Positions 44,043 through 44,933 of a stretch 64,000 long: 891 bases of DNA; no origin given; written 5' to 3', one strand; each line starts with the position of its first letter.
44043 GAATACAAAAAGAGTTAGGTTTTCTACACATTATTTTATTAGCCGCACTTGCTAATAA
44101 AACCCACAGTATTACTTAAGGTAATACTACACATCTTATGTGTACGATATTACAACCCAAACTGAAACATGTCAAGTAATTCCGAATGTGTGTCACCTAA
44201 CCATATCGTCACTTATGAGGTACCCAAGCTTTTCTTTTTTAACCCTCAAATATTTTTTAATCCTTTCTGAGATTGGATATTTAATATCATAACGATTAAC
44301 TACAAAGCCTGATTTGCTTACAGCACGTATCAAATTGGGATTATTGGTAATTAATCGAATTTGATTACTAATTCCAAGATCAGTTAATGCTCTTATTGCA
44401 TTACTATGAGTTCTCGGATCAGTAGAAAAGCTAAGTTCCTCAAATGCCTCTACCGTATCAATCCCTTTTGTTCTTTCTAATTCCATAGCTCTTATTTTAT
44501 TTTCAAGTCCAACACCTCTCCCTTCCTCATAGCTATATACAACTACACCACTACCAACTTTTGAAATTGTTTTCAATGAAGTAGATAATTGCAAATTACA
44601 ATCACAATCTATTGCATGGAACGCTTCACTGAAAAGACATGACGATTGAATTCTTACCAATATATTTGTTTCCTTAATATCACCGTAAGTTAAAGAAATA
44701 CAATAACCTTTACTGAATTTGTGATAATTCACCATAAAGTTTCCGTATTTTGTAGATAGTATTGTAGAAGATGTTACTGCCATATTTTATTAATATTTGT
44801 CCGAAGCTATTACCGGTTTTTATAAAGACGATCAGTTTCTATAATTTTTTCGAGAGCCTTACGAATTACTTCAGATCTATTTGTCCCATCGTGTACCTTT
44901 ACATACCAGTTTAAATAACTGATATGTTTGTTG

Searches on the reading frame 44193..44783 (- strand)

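Call 64: search_protein_families(library=pfam, proteins=[window:44193-44783:-], max_evalue=0.001)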
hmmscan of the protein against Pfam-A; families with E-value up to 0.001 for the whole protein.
window:44193-44783:- (196 aa): 1 family
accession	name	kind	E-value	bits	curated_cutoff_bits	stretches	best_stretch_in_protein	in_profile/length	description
PF00925.25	GTP_cyclohydro2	-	4.2e-37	127.7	23.3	1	6-164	5-162/165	GTP cyclohydrolase II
